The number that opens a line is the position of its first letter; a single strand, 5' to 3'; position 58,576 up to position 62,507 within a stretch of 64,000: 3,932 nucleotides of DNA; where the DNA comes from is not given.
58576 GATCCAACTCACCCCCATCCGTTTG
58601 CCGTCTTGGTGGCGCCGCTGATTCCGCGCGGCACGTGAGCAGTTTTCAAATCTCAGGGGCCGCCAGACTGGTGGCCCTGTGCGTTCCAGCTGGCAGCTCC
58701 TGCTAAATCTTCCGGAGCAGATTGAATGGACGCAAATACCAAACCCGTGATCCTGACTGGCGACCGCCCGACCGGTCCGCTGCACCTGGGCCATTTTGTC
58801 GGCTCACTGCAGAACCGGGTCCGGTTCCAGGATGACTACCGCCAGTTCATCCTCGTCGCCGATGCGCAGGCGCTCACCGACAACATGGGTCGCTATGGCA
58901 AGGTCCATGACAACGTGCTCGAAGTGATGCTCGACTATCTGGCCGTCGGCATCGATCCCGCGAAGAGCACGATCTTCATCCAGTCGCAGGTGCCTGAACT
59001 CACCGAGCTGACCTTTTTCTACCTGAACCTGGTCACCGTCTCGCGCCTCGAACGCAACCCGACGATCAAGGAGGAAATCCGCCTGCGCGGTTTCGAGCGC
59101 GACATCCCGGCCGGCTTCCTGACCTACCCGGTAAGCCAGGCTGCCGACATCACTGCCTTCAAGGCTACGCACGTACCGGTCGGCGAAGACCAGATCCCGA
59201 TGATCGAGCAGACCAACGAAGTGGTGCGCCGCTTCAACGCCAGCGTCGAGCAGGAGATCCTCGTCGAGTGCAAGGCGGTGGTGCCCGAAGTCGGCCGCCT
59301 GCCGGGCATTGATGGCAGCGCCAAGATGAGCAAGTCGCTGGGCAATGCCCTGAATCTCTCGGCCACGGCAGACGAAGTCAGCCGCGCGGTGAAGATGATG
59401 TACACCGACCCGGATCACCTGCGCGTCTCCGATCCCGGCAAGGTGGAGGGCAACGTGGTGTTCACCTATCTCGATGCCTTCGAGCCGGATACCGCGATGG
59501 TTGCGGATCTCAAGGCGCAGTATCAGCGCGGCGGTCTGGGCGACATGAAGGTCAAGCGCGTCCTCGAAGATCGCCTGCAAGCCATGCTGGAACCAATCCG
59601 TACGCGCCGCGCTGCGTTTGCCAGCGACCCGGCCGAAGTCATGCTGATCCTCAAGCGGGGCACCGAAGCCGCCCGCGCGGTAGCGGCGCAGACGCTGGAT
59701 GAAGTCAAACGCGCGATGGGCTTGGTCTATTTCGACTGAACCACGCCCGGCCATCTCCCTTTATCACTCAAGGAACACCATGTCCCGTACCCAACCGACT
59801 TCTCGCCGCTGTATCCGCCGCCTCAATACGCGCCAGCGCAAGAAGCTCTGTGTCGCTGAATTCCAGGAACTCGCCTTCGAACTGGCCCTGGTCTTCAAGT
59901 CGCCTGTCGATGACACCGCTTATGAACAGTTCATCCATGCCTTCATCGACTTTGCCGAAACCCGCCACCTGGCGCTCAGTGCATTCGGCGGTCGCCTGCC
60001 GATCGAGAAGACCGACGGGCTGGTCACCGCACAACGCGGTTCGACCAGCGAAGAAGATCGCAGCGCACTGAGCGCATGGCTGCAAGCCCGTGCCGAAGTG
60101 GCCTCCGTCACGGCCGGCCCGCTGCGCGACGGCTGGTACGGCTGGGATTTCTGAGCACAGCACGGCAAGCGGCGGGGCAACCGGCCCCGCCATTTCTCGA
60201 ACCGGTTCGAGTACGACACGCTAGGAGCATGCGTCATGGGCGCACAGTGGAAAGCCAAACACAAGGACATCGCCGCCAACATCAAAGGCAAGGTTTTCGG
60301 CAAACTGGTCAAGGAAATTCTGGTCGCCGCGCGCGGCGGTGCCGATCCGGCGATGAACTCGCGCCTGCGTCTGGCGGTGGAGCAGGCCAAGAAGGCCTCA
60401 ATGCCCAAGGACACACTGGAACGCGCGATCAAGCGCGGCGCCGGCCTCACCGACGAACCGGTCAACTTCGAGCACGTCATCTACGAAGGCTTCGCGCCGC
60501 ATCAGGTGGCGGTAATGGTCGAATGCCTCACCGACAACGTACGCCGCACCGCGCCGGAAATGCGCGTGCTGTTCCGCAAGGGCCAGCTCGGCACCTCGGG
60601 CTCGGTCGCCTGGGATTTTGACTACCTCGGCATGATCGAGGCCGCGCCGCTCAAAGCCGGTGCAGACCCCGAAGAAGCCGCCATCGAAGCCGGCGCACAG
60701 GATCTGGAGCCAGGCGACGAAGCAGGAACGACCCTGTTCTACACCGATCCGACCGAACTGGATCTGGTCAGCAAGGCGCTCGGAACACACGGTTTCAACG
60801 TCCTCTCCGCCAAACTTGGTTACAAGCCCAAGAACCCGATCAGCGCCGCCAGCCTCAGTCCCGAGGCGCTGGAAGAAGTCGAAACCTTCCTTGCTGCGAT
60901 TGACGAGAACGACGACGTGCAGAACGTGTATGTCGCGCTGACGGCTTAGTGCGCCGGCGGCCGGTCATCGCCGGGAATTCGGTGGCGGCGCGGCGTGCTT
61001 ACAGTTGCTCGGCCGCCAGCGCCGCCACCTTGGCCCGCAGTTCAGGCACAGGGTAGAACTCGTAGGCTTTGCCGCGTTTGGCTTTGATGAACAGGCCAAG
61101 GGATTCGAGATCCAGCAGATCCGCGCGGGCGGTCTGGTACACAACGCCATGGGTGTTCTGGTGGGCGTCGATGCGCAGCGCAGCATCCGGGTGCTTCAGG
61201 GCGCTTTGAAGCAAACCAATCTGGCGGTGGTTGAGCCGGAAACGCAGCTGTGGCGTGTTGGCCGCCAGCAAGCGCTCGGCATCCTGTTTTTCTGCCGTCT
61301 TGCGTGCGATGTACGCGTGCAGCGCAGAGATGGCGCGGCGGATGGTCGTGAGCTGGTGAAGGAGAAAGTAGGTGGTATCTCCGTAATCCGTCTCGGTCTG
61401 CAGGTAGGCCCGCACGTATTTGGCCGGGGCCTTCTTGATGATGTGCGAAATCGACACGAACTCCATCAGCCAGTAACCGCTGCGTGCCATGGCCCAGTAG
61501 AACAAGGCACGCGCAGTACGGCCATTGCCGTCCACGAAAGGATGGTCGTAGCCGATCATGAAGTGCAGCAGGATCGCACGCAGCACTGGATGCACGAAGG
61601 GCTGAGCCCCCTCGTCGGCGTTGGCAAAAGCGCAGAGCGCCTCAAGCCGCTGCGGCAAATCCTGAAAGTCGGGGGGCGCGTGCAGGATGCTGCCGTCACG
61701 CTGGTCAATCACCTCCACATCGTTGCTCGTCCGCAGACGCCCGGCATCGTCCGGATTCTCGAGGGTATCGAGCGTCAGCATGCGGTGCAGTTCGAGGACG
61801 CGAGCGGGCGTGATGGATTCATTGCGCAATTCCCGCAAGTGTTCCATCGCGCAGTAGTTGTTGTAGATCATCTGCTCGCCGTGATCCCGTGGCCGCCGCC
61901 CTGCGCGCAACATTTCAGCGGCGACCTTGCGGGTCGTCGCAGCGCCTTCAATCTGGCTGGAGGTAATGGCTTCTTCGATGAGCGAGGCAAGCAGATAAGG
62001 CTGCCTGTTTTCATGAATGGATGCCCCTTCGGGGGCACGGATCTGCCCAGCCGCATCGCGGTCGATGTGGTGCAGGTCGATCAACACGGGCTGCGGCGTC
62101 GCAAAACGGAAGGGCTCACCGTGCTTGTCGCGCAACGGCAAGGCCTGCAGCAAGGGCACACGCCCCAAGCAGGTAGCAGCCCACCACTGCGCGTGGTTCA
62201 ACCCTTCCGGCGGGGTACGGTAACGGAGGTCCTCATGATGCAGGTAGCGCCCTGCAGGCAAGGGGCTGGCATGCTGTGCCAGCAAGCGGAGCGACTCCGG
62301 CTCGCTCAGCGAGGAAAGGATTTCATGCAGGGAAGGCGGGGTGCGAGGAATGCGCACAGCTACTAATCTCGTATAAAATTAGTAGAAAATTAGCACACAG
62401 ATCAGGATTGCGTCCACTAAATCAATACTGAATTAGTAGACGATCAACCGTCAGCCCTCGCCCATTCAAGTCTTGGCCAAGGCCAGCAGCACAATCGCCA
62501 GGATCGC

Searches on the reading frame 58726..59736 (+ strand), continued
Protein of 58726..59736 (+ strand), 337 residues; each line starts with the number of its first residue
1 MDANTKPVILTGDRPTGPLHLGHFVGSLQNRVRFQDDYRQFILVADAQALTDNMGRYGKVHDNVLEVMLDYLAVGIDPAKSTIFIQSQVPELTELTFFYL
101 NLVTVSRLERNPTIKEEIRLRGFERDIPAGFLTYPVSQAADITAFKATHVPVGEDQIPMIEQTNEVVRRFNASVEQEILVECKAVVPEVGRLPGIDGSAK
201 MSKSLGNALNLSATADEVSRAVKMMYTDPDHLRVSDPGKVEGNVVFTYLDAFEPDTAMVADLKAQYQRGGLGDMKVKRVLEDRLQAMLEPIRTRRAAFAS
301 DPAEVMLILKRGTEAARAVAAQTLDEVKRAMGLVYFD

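Call 58: find_encoding_contigs(protein=P0025, flank=1500, max_places=1)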
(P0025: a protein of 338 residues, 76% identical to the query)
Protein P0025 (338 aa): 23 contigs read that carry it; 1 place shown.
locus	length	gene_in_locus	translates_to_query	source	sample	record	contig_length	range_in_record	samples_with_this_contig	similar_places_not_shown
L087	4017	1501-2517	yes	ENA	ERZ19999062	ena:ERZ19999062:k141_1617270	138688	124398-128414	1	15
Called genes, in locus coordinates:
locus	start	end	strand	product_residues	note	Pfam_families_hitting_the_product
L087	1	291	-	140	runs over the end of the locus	-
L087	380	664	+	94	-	-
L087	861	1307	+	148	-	PF00903:Glyoxalase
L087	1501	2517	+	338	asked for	PF00579:tRNA-synt_1b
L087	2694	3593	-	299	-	PF02737:3HCDH_N (faint), PF03446:NAD_binding_2, PF03807:F420_oxidored (weak), PF14833:NAD_binding_11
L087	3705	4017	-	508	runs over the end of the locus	PF00171:Aldedh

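Call 59: find_encoding_contigs(protein=P0082, flank=1500, max_places=1)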
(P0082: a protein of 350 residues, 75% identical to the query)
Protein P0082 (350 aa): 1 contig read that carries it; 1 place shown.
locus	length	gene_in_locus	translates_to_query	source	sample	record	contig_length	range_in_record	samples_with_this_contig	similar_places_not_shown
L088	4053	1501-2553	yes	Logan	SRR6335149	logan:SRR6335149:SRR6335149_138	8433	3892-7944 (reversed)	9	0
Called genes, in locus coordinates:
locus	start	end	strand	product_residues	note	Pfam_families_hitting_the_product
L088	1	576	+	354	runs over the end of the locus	?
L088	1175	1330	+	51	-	-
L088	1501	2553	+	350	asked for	PF00579:tRNA-synt_1b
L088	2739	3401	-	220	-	PF00528:BPD_transp_1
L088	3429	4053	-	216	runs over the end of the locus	PF00528:BPD_transp_1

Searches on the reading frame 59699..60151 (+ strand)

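Call 48: search_protein_families(library=pfam, proteins=[window:59699-60151:+], max_evalue=0.00001)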
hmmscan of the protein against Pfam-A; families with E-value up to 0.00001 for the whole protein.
window:59699-60151:+ (151 aa): 1 family
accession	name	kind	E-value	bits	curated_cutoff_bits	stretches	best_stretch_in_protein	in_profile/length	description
PF04320.19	YggL_50S_bp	-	1e-25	91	27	1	45-147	2-102/102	YggL 50S ribosome-binding protein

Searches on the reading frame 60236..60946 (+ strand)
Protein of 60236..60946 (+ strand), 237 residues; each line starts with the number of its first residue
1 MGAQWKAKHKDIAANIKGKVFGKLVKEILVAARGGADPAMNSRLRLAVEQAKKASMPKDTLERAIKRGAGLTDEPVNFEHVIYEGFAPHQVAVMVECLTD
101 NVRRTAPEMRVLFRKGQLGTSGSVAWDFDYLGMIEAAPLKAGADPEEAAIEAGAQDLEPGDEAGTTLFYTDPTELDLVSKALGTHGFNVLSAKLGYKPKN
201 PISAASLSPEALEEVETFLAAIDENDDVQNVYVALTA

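Call 48: search_protein_families(library=pfam, proteins=[window:60236-60946:+], max_evalue=0.00001)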
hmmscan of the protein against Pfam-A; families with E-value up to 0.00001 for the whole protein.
window:60236-60946:+ (237 aa): 2 families
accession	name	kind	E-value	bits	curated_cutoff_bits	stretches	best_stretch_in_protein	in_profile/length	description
PF01709.26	Transcrip_reg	-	1.2e-42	145.9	27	1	78-233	1-158/160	TACO1/YebC second and third domain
PF20772.2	TACO1_YebC_N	-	4.6e-24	85.1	36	1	5-70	5-72/73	TACO1/YebC protein N-terminal domain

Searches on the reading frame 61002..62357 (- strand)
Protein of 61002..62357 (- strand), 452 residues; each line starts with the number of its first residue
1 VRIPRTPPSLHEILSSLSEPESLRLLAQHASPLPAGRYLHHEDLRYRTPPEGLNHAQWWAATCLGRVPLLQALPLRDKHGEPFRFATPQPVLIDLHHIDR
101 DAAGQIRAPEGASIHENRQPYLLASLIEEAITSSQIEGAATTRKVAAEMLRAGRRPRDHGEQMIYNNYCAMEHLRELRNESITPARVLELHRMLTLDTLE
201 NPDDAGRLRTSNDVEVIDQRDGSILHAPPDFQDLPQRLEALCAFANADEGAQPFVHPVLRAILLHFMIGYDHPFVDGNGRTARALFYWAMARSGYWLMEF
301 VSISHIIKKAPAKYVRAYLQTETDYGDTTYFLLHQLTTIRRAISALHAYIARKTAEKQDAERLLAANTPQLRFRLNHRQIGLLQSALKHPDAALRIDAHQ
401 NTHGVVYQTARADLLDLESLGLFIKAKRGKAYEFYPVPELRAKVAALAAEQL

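Call 48: search_protein_families(library=pfam, proteins=[window:61002-62357:-], max_evalue=0.00001)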
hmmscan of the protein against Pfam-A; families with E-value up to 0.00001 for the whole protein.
window:61002-62357:- (452 aa): 1 family
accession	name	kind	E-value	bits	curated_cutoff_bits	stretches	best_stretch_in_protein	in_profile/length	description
PF02661.23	Fic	-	2.9e-18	66.9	24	1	182-288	2-91/93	Fic/DOC family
